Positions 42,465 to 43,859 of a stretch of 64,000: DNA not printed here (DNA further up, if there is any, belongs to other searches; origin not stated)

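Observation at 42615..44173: NikR-family regulator translationally coupled to a radical SAM/SPASM enzyme, with a direct-repeat operator candidate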

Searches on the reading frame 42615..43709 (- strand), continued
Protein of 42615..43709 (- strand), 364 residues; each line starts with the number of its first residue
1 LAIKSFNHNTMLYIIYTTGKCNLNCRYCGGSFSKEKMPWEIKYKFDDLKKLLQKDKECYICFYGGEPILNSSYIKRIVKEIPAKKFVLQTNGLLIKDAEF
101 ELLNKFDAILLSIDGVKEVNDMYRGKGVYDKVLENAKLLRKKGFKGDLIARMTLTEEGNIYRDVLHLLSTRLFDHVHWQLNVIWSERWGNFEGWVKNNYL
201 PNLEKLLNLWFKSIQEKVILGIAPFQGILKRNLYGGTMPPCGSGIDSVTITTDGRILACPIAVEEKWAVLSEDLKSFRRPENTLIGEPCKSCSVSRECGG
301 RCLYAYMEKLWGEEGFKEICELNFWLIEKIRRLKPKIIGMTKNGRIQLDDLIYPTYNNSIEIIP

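Call 57: search_solved_structures(query=window:42615-43679:-, max_evalue=1e-10, show_alignments=3)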
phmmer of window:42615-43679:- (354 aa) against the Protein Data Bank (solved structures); distinct sequences matched with E-value up to 1e-10: 1.
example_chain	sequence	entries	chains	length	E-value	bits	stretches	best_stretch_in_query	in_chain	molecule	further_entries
5wgg_A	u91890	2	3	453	2.8e-19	72.3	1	6-293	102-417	Radical SAM domain protein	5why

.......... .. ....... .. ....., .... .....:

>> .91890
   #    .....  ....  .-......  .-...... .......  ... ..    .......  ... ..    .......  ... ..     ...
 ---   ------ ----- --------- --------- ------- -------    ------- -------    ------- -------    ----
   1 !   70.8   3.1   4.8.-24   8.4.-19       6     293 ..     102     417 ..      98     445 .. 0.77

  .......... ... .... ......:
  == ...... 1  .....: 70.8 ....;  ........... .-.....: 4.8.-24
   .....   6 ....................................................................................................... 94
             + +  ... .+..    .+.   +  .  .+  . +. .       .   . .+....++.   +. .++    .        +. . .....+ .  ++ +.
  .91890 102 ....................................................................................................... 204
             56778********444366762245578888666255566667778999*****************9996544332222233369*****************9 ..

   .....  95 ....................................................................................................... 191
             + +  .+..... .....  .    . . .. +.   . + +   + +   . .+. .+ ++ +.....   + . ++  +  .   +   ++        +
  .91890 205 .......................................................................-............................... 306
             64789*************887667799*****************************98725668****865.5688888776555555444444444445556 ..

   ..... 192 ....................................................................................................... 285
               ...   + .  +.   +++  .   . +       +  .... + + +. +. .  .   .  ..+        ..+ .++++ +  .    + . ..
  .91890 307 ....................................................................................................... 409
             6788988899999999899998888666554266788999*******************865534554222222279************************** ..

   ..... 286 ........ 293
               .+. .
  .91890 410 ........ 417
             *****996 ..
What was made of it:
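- The CteB alignment starts at CteB residue 102, after its RRE (call 57).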

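Call 58: find_encoding_contigs(protein=P0085, flank=6000, max_places=1)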
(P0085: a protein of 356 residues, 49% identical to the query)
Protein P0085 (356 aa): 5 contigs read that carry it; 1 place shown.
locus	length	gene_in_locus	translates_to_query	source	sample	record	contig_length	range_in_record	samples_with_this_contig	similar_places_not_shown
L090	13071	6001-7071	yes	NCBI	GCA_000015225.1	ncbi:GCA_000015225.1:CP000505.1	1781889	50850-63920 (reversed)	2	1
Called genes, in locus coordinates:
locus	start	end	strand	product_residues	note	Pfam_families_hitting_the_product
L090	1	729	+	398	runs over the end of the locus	PF00155:Aminotran_1_2, PF01041:DegT_DnrJ_EryC1, PF00266:Aminotran_5 (weak), PF01053:Cys_Met_Meta_PP (weak)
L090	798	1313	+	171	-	PF00025:Arf, PF00071:Ras, PF04670:Gtr1_RagA (weak), PF08477:Roc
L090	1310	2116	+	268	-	-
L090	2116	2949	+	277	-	-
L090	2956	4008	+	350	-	-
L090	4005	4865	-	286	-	PF02826:2-Hacid_dh_C (weak), PF03446:NAD_binding_2, PF03807:F420_oxidored, PF14833:NAD_binding_11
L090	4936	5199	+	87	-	-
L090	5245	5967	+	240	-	-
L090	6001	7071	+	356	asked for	PF04055:Radical_SAM, PF13353:Fer4_12 (weak)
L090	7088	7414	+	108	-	-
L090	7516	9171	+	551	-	PF02310:B12-binding, PF04055:Radical_SAM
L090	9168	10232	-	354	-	PF01978:TrmB, PF11495:TrmB_EBD_N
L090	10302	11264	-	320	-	PF01381:HTH_3 (faint), PF10120:ThiN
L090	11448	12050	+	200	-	PF09819:ABC_cobalt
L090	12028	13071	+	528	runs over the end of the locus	PF00437:T2SSE (faint), PF03193:RsgA_GTPase (faint), PF13476:AAA_23 (faint), PF00005:ABC_tran, PF13304:AAA_21 (weak), PF00005:ABC_tran, PF13555:AAA_29 (weak), PF13304:AAA_21 (weak), +11 more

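Call 59: find_encoding_contigs(protein=P0094, flank=6000, max_places=1)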
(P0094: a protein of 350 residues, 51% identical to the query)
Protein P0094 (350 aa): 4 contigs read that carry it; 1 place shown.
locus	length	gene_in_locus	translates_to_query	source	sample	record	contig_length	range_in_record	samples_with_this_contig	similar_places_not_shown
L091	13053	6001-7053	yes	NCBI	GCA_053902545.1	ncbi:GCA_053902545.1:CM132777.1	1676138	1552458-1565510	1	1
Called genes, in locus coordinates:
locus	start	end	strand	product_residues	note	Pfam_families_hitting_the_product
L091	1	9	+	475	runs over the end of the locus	PF00478:IMPDH, PF00571:CBS, PF03060:NMO, PF01645:Glu_synthase, PF01070:FMN_dh (weak)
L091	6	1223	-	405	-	PF03951:Gln-synt_N, PF00120:Gln-synt_C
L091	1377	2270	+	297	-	PF01022:HTH_5 (weak), PF12840:HTH_20 (weak), PF05124:S_layer_C (faint)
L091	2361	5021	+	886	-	PF01326:PPDK_N, PF00391:PEP-utilizers, PF02896:PEP-utilizers_C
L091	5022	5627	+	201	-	-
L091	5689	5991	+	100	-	-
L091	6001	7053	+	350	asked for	PF04055:Radical_SAM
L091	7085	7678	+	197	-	PF02589:LUD_dom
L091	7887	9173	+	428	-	PF02788:RuBisCO_large_N, PF00016:RuBisCO_large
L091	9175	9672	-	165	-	PF04008:Adenosine_kin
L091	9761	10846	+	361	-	PF01266:DAO (weak), PF01494:FAD_binding_3, PF03486:HI0933_like (faint), PF07992:Pyr_redox_2, PF13450:NAD_binding_8 (faint)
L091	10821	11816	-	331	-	PF08245:Mur_ligase_M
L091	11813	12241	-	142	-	-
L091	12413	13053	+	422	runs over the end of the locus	PF02812:ELFV_dehydrog_N, PF00208:ELFV_dehydrog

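Call 71: search_protein_representatives(alignment_id=A1)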
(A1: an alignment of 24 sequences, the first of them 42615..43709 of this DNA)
Query: 24 sequences, 355 profile positions. Proteins with E-value up to 0.001 (for the whole library): 39770; up to 1e-10: 7362; up to 1e-30: 214. The best 150 are listed.
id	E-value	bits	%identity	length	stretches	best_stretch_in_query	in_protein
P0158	6.9e-148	508.6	-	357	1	1-355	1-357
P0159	1.4e-142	491.2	-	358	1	1-355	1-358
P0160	1.7e-131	454.6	-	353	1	1-355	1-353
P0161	4.0e-126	437.0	-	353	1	1-355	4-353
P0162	1.3e-124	432.0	-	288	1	1-266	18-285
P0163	5.4e-122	423.4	-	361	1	1-355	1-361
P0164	1.3e-121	422.1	-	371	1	1-355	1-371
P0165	8.1e-121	419.5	-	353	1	1-355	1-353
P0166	2.6e-120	417.9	-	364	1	1-355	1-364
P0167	3.0e-119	414.4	-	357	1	1-355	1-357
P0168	1.9e-116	405.2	-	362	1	1-355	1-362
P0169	3.1e-105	368.3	-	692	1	3-355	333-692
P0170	4.8e-104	364.4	-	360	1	1-355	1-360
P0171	1.1e-103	363.2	-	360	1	1-355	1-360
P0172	4.6e-103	361.1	-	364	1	1-355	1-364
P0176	3.0e-99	348.6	-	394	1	1-355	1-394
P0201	4.3e-78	279.0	-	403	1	3-355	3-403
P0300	2.1e-42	161.7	-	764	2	3-293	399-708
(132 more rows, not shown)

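Call 72: search_protein_families(library=pfam, proteins=[P0169, P0300, P0176, P0201], max_evalue=0.001)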
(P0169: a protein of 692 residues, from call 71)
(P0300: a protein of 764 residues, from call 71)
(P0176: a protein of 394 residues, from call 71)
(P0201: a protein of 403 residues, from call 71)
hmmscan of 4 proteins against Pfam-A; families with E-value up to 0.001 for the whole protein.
P0169 (692 aa): 3 families
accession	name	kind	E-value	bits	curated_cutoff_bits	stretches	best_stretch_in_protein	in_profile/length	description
PF01636.29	APH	-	8.6e-18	65.4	23.2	1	36-230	13-214/239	Phosphotransferase enzyme family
PF04055.27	Radical_SAM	-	2.7e-14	54.1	29.5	1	337-474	3-150/166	Radical SAM superfamily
PF13353.11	Fer4_12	-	2.2e-07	31.7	22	1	337-436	11-116/137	4Fe-4S single cluster domain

P0300 (764 aa): 2 families
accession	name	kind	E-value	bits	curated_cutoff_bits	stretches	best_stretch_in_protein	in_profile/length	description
PF04055.27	Radical_SAM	-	1e-38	133.5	29.5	2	402-551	2-147/166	Radical SAM superfamily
PF13353.11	Fer4_12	-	1.6e-13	51.5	22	2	404-525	12-127/137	4Fe-4S single cluster domain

P0176 (394 aa): 2 families
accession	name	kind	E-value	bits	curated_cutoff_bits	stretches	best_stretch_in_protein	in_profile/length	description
PF04055.27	Radical_SAM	-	4.7e-11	43.6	29.5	1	7-147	3-149/166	Radical SAM superfamily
PF13353.11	Fer4_12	-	3.8e-05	24.4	22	1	7-96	11-101/137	4Fe-4S single cluster domain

P0201 (403 aa): 2 families
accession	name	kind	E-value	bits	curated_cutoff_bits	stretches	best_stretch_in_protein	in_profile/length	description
PF04055.27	Radical_SAM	-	1.6e-17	64.6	29.5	1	5-181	1-164/166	Radical SAM superfamily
PF13353.11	Fer4_12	-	2.9e-09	37.8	22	1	8-135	12-123/137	4Fe-4S single cluster domain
